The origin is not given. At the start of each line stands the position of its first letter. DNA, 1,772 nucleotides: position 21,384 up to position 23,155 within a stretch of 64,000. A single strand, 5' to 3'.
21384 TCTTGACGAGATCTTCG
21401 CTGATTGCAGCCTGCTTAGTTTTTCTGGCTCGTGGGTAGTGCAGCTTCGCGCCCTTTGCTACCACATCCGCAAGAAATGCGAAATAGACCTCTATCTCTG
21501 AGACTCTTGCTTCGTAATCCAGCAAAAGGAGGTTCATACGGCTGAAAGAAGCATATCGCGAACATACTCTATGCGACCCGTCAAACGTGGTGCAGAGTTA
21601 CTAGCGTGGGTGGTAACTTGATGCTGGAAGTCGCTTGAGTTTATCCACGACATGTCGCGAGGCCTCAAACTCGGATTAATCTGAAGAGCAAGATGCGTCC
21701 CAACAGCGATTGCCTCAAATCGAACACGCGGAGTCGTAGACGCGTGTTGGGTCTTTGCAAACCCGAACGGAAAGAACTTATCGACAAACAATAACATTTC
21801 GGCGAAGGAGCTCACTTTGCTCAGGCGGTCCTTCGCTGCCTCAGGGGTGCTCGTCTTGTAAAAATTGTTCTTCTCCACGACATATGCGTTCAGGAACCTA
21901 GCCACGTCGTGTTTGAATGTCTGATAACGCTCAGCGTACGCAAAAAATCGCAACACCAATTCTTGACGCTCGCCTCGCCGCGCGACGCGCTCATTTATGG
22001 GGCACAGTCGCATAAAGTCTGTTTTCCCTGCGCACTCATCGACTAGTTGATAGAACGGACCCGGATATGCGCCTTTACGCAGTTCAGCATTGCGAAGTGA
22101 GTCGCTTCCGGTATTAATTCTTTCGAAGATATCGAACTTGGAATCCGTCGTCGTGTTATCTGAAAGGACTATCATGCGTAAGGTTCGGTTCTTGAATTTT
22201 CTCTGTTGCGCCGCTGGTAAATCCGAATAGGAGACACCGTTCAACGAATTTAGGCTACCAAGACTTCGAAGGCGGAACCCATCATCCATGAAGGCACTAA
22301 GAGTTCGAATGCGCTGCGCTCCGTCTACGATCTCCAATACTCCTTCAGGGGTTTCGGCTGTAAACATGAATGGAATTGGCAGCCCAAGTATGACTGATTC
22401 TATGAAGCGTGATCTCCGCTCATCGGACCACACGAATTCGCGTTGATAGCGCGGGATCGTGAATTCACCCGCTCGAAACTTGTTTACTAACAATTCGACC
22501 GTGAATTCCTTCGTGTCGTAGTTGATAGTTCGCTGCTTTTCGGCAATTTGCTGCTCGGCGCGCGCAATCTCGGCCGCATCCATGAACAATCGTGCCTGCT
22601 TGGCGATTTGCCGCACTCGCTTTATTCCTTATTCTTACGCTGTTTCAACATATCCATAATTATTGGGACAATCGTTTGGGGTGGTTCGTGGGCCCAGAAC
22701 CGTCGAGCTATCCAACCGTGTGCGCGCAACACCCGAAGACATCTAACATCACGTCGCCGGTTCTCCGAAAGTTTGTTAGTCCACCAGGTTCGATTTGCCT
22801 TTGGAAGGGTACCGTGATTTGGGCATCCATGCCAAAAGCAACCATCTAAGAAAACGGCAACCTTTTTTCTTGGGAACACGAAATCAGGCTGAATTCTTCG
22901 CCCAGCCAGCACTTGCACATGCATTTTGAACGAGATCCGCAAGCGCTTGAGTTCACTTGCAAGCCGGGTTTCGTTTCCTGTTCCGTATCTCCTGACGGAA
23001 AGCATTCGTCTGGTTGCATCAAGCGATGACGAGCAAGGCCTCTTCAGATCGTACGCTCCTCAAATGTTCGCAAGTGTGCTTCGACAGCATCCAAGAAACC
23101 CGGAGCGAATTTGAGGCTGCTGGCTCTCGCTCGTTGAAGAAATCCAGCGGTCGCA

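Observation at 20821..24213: dcm-vsr-DUF262-HEPN operon: a methyltransferase-linked four-gene module with no recognisable restriction endonuclease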

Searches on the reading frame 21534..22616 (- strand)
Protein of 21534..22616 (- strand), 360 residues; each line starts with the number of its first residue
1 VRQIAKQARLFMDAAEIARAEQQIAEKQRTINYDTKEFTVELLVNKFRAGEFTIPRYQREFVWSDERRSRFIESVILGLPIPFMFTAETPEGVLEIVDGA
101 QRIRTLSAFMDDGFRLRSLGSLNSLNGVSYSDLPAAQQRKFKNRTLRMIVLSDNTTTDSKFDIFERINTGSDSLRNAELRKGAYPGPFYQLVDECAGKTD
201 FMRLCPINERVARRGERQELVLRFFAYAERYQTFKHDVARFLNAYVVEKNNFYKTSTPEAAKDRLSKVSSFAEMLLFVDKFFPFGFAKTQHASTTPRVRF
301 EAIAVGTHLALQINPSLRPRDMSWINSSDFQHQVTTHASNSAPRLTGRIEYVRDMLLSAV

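Call 3: search_protein_families(library=pfam, proteins=[window:21534-22616:-], max_evalue=1)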
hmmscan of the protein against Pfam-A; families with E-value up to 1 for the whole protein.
window:21534-22616:- (360 aa): 1 family
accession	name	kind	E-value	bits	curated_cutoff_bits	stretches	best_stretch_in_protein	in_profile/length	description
PF03235.19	GmrSD_N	-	6.6e-29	101.9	33.2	1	43-184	4-198/199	GmrSD restriction endonuclease, N-terminal domain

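Call 4: search_protein_families(library=padloc, proteins=[window:21534-22616:-], max_evalue=1)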
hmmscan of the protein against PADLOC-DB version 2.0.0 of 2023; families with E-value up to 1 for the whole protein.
window:21534-22616:- (360 aa): 20 families
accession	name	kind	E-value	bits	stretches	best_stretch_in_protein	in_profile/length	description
PDLC03877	NsnA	-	3.8e-60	202.2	1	22-308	33-323/385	-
PDLC04027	PD-T4-2_A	-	9.4e-37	124.9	1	54-272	54-282/363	-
PDLC03418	REase_II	-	9.4e-19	65.8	1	54-197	35-171/372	Type II restriction enzyme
PDLC02786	SspE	-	7.6e-07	25.8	1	48-79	20-51/766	SspE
PDLC04151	HEC-05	-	8e-07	26.1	1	35-84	23-73/600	-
PDLC02792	SspE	-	2.8e-06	24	2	52-79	24-51/771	SspE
PDLC04150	HEC-05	-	3.9e-06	24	1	38-85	8-55/583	-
PDLC04709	PDC-M55C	-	1.9e-05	21.6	1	28-93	5-70/554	-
PDLC02695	Orf5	-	2.5e-05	20.9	1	49-74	17-42/601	Orf5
PDLC02698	Orf5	-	0.00068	16.5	1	52-131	20-107/573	Orf5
PDLC04157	HEC-06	-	0.00069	16.3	1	44-111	15-90/558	-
PDLC04154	HEC-06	-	0.00087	16.1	1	35-109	9-88/569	-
PDLC04155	HEC-06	-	0.0011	15.5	1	41-110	10-87/562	-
PDLC02783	SspE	-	0.0028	14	1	38-79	13-52/793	SspE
PDLC02687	Orf5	-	0.0049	13.7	1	51-109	17-82/543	Orf5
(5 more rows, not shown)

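Call 5: search_protein_families(library=ncbifam, proteins=[window:21534-22616:-], max_evalue=1)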
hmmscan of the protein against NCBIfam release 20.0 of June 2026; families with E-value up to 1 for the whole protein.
window:21534-22616:- (360 aa): 0 families

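Call 30: search_solved_structures(query=window:21534-22616:-, max_evalue=1)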
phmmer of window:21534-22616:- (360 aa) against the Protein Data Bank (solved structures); distinct sequences matched with E-value up to 1: 3.
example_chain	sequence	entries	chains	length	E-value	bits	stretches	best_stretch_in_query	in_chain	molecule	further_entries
7p9k_A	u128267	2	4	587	0.0039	19.5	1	39-91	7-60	DUF262 domain-containing protein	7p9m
1ezv_B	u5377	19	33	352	0.42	12.8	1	25-83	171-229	UBIQUINOL-CYTOCHROME C REDUCTASE COMPLEX CORE PROTEIN 2 | Ubiquinol-cytochrome-c reductase complex core protein 2 | Cytochrome b-c1 complex subunit 2, mitochond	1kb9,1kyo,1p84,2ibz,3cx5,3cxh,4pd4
6giq_B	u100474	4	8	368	0.45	12.7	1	25-83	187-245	Cytochrome b-c1 complex subunit 2, mitochondrial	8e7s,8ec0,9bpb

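Call 34: find_homologous_proteins(query=window:21534-22616:-)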
Query window:21534-22616:- (360 aa): 4387 proteins with E <= 0.001 among 8000 candidates; the best 120 are listed.
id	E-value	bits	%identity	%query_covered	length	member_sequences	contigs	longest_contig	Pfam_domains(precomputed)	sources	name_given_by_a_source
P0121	8.0e-236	799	100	100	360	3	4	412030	PF03235.20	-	-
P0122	1.7e-206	703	86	100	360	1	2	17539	PF03235.20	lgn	-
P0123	2.3e-203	692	88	98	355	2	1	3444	PF03235.20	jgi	-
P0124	3.5e-197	672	84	100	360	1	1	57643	PF03235.20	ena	-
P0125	3.4e-196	669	83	100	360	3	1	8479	PF03235.20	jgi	jgi:hypothetical protein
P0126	8.2e-195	664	81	100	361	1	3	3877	PF03235.20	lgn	-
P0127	1.2e-194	664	82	100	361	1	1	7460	PF03235.20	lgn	-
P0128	4.2e-192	655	81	100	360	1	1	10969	PF03235.20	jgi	jgi:hypothetical protein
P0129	3.7e-152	524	68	96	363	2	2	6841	PF03235.20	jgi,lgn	jgi:hypothetical protein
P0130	2.1e-149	515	65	99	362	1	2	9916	PF03235.20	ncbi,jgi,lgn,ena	-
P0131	8.6e-148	510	66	95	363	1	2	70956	PF03235.20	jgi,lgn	jgi:hypothetical protein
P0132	1.0e-146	506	65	99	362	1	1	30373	PF03235.20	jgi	jgi:Protein of unknown function DUF262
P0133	4.1e-146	504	64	99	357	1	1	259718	PF03235.20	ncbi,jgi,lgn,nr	ncbi:MAG TPA: DUF262 domain-containing protein [Acidobacteriaceae bacterium]|jgi:hypothetical protei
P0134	2.9e-145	501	63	97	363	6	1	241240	PF03235.20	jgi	jgi:hypothetical protein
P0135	2.4e-144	498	66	94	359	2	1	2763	PF03235.20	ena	-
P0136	3.7e-143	495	63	98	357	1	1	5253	PF03235.20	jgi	jgi:hypothetical protein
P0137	2.6e-142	492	65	94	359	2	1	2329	PF03235.20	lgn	-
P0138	6.1e-142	491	64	95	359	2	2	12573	PF03235.20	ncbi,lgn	-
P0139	6.5e-142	490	65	94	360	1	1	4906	PF03235.20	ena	-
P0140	2.1e-141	489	64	94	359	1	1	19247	PF03235.20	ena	-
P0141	2.2e-141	489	66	94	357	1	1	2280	PF03235.20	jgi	jgi:hypothetical protein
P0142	1.7e-140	486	64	94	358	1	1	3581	PF03235.20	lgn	-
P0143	2.2e-140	485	63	94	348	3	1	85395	PF03235.20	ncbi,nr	ncbi:MAG TPA: DUF262 domain-containing protein [Terriglobales bacterium]|nr:DUF262 domain-containing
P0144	2.3e-140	485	62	99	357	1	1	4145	PF03235.20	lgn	-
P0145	1.3e-139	483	64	95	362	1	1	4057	PF03235.20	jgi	jgi:hypothetical protein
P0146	7.9e-139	480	62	96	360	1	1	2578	PF03235.20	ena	-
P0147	2.5e-138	479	62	96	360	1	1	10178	PF03235.20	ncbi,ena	-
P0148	3.4e-137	475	63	96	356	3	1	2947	PF03235.20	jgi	jgi:Protein of unknown function DUF262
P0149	1.7e-136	473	61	99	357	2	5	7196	PF03235.20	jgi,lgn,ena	jgi:hypothetical protein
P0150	6.1e-135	468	61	96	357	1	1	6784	PF03235.20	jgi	jgi:hypothetical protein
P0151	2.0e-134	466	61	94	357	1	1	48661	PF03235.20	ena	-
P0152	8.8e-132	457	57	99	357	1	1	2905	PF03235.20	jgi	jgi:Protein of unknown function DUF262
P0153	3.9e-130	452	59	94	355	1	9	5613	PF03235.20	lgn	-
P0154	1.0e-128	447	57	99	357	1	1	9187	PF03235.20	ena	-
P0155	1.4e-120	420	58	92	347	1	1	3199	PF03235.20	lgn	-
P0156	1.5e-119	417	65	83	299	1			PF03235.20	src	-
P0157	4.7e-119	415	56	94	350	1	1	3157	PF03235.20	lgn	-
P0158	9.5e-118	411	56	94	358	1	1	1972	PF03235.20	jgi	jgi:hypothetical protein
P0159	2.9e-117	409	56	94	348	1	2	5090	PF03235.20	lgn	-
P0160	4.5e-117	409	53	96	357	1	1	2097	PF03235.20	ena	-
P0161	5.0e-117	409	55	95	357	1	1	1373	PF03235.20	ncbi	-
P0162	5.7e-117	408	55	95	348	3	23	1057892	PF03235.20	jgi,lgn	jgi:hypothetical protein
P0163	2.2e-116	407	53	94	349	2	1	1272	PF03235.20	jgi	jgi:hypothetical protein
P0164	3.2e-116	406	55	95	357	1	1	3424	PF03235.20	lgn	-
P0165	5.1e-116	405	55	95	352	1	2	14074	PF03235.20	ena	-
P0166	1.2e-115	404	55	94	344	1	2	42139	PF03235.20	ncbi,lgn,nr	ncbi:MAG: DUF262 domain-containing protein [Acidobacteriota bacterium]|nr:DUF262 domain-containing p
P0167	1.5e-115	404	55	94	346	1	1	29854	PF03235.20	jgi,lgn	-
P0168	1.8e-115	404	54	96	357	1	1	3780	PF03235.20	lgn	-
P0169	5.3e-115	402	55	95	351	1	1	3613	PF03235.20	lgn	-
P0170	6.3e-115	402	55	94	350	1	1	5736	PF03235.20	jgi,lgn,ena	-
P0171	1.1e-114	401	53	95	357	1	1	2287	PF03235.20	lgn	-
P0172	2.8e-114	400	52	99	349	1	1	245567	PF03235.20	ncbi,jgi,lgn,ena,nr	ncbi:MAG TPA: DUF262 domain-containing protein [Vicinamibacterales bacterium]|nr:DUF262 domain-conta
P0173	3.0e-114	400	57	94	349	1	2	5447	PF03235.20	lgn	-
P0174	3.3e-114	399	54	94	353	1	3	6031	PF03235.20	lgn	-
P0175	3.7e-114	399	53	95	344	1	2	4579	PF03235.20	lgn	-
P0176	1.1e-113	398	52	95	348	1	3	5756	PF03235.20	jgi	-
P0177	2.8e-113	396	53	96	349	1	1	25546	PF03235.20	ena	-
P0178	2.9e-113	396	53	94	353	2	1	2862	PF03235.20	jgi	jgi:Protein of unknown function DUF262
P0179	4.5e-113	396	55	95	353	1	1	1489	PF03235.20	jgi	jgi:Protein of unknown function DUF262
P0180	4.6e-113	396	54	95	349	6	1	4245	PF03235.20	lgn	-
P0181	7.3e-113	395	54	96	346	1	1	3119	PF03235.20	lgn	-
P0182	9.1e-113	395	56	94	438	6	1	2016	PF03235.20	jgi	jgi:Protein of unknown function DUF262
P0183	1.1e-112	394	53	99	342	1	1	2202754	PF03235.20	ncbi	ncbi:MAG: DUF262 domain-containing protein [Rhodocyclaceae bacterium]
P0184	1.2e-112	394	55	94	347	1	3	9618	PF03235.20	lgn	-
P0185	1.4e-112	394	52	94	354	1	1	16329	PF03235.20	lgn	-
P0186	1.6e-112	394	54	94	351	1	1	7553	PF03235.20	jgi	jgi:hypothetical protein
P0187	1.7e-112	394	52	96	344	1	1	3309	PF03235.20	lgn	-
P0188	2.0e-112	394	53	96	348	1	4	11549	PF03235.20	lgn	-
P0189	3.2e-112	393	52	98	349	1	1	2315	PF03235.20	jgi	jgi:hypothetical protein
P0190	4.8e-112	392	55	94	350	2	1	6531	PF03235.20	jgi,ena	jgi:hypothetical protein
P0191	7.3e-112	392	52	94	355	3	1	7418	PF03235.20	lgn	-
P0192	8.1e-112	392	53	94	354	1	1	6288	PF03235.20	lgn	-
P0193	8.8e-112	391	53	98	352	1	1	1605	PF03235.20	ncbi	-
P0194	1.3e-111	391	54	92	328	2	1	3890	PF03235.20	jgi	jgi:hypothetical protein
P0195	1.4e-111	391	52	96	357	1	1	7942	PF03235.20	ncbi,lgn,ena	-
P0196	1.6e-111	391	52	94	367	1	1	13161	PF03235.20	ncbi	-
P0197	3.0e-111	390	54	96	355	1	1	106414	PF03235.20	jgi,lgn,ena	-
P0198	3.6e-111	389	55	94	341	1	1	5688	PF03235.20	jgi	jgi:hypothetical protein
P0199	3.8e-111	389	51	95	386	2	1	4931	PF03235.20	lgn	-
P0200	3.8e-111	389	54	94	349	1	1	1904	PF03235.20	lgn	-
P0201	4.3e-111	389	53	95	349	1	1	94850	PF03235.20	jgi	jgi:Protein of unknown function DUF262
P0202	5.0e-111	389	53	96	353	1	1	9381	PF03235.20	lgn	-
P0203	5.7e-111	389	52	94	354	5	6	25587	PF03235.20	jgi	jgi:hypothetical protein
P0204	8.5e-111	388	52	94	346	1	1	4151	PF03235.20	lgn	-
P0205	9.5e-111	388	52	96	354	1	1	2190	PF03235.20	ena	-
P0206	1.2e-110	388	54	94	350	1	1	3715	PF03235.20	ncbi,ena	-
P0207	1.9e-110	387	52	94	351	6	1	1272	PF03235.20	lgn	-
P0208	3.7e-110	386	52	98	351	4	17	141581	PF03235.20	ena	-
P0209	4.6e-110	386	56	94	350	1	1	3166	PF03235.20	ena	-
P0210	8.2e-110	385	51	95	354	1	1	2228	PF03235.20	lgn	-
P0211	9.0e-110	385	52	94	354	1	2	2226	PF03235.20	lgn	-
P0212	1.7e-109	384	51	94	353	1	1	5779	PF03235.20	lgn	-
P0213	3.6e-109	383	52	98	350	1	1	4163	PF03235.20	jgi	jgi:hypothetical protein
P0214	5.5e-109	382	52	98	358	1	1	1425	PF03235.20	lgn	-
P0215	5.5e-109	382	51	96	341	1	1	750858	PF03235.20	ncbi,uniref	ncbi:DUF262 domain-containing protein [Vibrio chagasii]|uniref:DUF262 domain-containing protein n=1 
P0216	1.2e-108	381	53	94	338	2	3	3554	PF03235.20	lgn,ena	-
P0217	1.4e-108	381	51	94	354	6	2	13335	PF03235.20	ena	-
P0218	1.6e-108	381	54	94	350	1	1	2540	PF03235.20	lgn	-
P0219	1.6e-108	381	53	94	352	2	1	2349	PF03235.20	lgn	-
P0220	2.2e-108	380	51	94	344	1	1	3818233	PF03235.20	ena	-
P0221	2.5e-108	380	51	94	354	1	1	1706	PF03235.20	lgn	-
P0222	3.9e-108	379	52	94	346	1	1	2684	PF03235.20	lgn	-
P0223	6.7e-108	379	50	97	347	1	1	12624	PF03235.20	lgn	-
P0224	7.1e-108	379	52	96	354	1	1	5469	PF03235.20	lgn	-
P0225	9.7e-108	378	53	94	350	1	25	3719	PF03235.20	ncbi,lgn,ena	-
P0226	1.2e-107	378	52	94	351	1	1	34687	PF03235.20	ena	-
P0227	1.3e-107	378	53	99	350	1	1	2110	PF03235.20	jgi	jgi:hypothetical protein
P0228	1.3e-107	378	53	95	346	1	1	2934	PF03235.20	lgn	-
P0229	1.5e-107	378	52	96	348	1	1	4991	PF03235.20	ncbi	ncbi:MAG: DUF262 domain-containing protein [Phycisphaerae bacterium]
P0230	1.5e-107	377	52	96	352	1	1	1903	PF03235.20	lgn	-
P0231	2.3e-107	377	50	98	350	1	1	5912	PF03235.20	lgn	-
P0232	2.4e-107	377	53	97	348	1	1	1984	PF03235.20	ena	-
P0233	2.8e-107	377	51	95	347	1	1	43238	PF03235.20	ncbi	-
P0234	2.8e-107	377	51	97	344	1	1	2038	PF03235.20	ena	-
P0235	3.8e-107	376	52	94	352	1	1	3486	PF03235.20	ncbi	-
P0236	3.9e-107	376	50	98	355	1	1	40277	PF03235.20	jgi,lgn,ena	-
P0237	4.9e-107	376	53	96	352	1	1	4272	PF03235.20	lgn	-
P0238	5.0e-107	376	50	96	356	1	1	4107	PF03235.20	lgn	-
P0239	5.4e-107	376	51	96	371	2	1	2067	PF03235.20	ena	-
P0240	6.7e-107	375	52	93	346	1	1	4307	PF03235.20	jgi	jgi:hypothetical protein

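Call 45: predict_structure(alignment_id=A2)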
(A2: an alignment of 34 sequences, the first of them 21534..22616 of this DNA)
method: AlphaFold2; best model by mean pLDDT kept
length: 360 residues; sequences in the alignment: 34
mean_pLDDT: 88.7   pTM: 0.71
mean pLDDT of the five models: 88.7, 87.7, 87.3, 83.1, 82.5
residues with pLDDT >= 90: 241; 70-90: 87; 50-70: 24; < 50: 8
segments of 3 or more residues with pLDDT < 50: 1-7
pLDDT, mean of each block of 10 residues (from residue 1): 47 79 82 91 95 76 85 94 90 89 94 94 95 97 95 85 72 66 82 96 93 89 98 89 93 93 97 98 95 93 98 95 93 77 93 91
secondary structure, 60 per line:
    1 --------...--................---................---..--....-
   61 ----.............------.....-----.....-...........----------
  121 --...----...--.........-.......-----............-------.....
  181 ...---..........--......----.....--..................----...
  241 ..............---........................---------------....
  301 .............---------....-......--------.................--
elements in order: H14-29 E33-39 H40-48 H56-59 H65-77 E84-88 E94-98 H100-110 H135-143 E145-151 H157-168 H176-183 H187-196 H199-204 H209-213 H216-233 H238-254 H258-281 H297-313 H323-326 H328-333 H342-358

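Call 48: fold_search(model_id=the predicted structure, library=pdb)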
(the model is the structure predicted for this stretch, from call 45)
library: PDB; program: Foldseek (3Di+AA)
matches with E <= 10: 157; with E <= 0.001: 1
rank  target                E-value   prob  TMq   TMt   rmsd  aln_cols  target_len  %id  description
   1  7p9k_A                1.0e-04  1.00  0.28  0.20  14.7       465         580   14  BrxU, GmrSD-family Type IV restriction enzyme (released 2021-12-08)
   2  6sdk_B                4.7e-03  0.99  0.22  0.38  17.0       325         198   11  Crystal structure of bacterial ParB dimer bound to CDP (released 2019-10-23)
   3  5k5d_B                6.1e-03  0.97  0.27  0.36  12.9       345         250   10  Structure of the C2221 form of Pnob8-like ParB-N domain (released 2016-06-15)
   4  7ol9_B                7.5e-03  0.97  0.21  0.35  13.9       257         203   13  Crystal structure of C-terminally truncated Bacillus subtilis nucleoid occlusion protein (Noc) complexed to the Noc-bi (released 2022-03-09)
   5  7p9m_B                1.0e-02  0.89  0.25  0.17  14.6       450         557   12  BrxU, GmrSD-family Type IV restriction enzyme (released 2021-12-08)
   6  5k5d_A                1.6e-02  0.91  0.26  0.34  12.7       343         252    9  Structure of the C2221 form of Pnob8-like ParB-N domain (released 2016-06-15)
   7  6sdk_A                1.7e-02  0.99  0.22  0.37  15.3       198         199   14  Crystal structure of bacterial ParB dimer bound to CDP (released 2019-10-23)
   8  5k5d_C                2.1e-02  0.90  0.26  0.35  11.7       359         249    8  Structure of the C2221 form of Pnob8-like ParB-N domain (released 2016-06-15)
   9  7bm8_A                2.4e-02  0.96  0.23  0.42  15.1       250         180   11  Crystal structure of the C-terminally truncated chromosome-partitioning protein ParB from Caulobacter crescentus compl (released 2021-04-28)
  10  7bnr_A                4.2e-02  0.90  0.23  0.39  16.5       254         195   12  Crystal structure of a ParB Q52A mutant from Myxococcus xanthus bound to CTPyS (released 2021-09-08)
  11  7ng0                  4.9e-02  0.98  0.23  0.38  14.8       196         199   13  Crystal structure of N- and C-terminally truncated Geobacillus thermoleovorans nucleoid occlusion protein Noc (released 2021-02-17)
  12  7bnk_A                5.5e-02  0.97  0.22  0.38  15.2       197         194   13  Crystal structure of ParB from Myxococcus xanthus bound to CDP and Monothiophosphate (released 2021-09-08)
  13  7nfu_A                5.5e-02  0.80  0.23  0.33  12.6       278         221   15  Crystal structure of C-terminally truncated Geobacillus thermoleovorans nucleoid occlusion protein Noc (released 2021-02-17)
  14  8qa9_A                7.1e-02  0.66  0.26  0.37  11.1       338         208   10  Crystal structure of the RK2 plasmid encoded co-complex of the C-terminally truncated transcriptional repressor protei (released 2024-02-21)
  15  7bnr_B                1.2e-01  0.95  0.22  0.39  15.1       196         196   16  Crystal structure of a ParB Q52A mutant from Myxococcus xanthus bound to CTPyS (released 2021-09-08)
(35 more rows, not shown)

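Call 64: search_protein_families(library=padloc, alignment_id=A2, max_evalue=0.001)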
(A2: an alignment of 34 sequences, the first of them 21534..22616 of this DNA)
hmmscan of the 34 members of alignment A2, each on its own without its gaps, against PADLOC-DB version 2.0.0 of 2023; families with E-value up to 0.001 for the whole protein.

A. member 1, window:21534-22616:- (360 aa): 12 families
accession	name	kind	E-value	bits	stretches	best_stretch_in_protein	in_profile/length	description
PDLC03877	NsnA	-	3.8e-60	202.2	1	22-308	33-323/385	-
PDLC04027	PD-T4-2_A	-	9.4e-37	124.9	1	54-272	54-282/363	-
PDLC03418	REase_II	-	9.4e-19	65.8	1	54-197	35-171/372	Type II restriction enzyme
PDLC02786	SspE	-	7.6e-07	25.8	0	48-79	20-51/766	SspE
PDLC04151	HEC-05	-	8e-07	26.1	1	35-84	23-73/600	-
PDLC02792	SspE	-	2.8e-06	24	0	52-79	24-51/771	SspE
PDLC04150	HEC-05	-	3.9e-06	24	1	38-85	8-55/583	-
PDLC04709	PDC-M55C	-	1.9e-05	21.6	1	28-93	5-70/554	-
PDLC02695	Orf5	-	2.5e-05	20.9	0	49-74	17-42/601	Orf5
PDLC02698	Orf5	-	0.00068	16.5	1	52-131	20-107/573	Orf5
PDLC04157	HEC-06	-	0.00069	16.3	0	44-111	15-90/558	-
PDLC04154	HEC-06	-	0.00087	16.1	0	35-109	9-88/569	-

B. families by the number of members that match (of 34 scanned): 21 families
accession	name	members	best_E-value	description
PDLC03877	NsnA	34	9e-66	-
PDLC04027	PD-T4-2_A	34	8.9e-45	-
PDLC03418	REase_II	34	9.2e-20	Type II restriction enzyme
PDLC04151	HEC-05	34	5.9e-09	-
PDLC04150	HEC-05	34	1.3e-08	-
PDLC02792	SspE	31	5.3e-07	SspE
PDLC02695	Orf5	30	3e-07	Orf5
PDLC02786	SspE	25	4.9e-07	SspE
PDLC04709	PDC-M55C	23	8.1e-06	-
PDLC04157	HEC-06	20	1e-05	-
PDLC04154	HEC-06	15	2.2e-05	-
PDLC04155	HEC-06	10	6e-06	-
PDLC02783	SspE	3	0.00023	SspE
PDLC02687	Orf5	3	0.00035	Orf5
PDLC02686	Orf5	2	2.3e-05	Orf5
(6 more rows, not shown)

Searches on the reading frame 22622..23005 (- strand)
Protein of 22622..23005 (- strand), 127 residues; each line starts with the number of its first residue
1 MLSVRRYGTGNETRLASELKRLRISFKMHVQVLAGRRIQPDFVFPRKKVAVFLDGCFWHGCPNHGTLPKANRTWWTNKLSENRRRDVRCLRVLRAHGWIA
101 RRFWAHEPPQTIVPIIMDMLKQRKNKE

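Call 3: search_protein_families(library=pfam, proteins=[window:22622-23005:-], max_evalue=1)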
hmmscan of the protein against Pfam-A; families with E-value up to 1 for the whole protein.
window:22622-23005:- (127 aa): 3 families
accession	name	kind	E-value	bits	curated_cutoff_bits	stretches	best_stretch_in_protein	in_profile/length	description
PF03852.21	Vsr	-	2.1e-13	50.3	27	1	1-60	13-69/74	DNA mismatch endonuclease Vsr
PF04480.18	DUF559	-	0.00054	20.3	20.6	1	4-58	10-64/109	Protein of unknown function (DUF559)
PF18741.7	MTES_1575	-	0.0018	18.8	38.2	1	79-107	52-80/96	REase_MTES_1575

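Call 4: search_protein_families(library=padloc, proteins=[window:22622-23005:-], max_evalue=1)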
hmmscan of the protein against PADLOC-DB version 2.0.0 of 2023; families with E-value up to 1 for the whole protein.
window:22622-23005:- (127 aa): 1 family
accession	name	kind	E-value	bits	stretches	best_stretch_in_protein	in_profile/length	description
PDLC03397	Vsr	-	1.4e-10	39.5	1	8-104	21-115/156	Type II nicking endonuclease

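Call 5: search_protein_families(library=ncbifam, proteins=[window:22622-23005:-], max_evalue=1)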
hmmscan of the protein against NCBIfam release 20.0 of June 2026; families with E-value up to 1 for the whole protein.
window:22622-23005:- (127 aa): 1 family
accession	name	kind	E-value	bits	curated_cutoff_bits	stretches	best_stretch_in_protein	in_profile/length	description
TIGR00632.1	vsr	subfamily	2.3e-26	92.4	97.85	1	1-107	14-119/119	DNA mismatch endonuclease Vsr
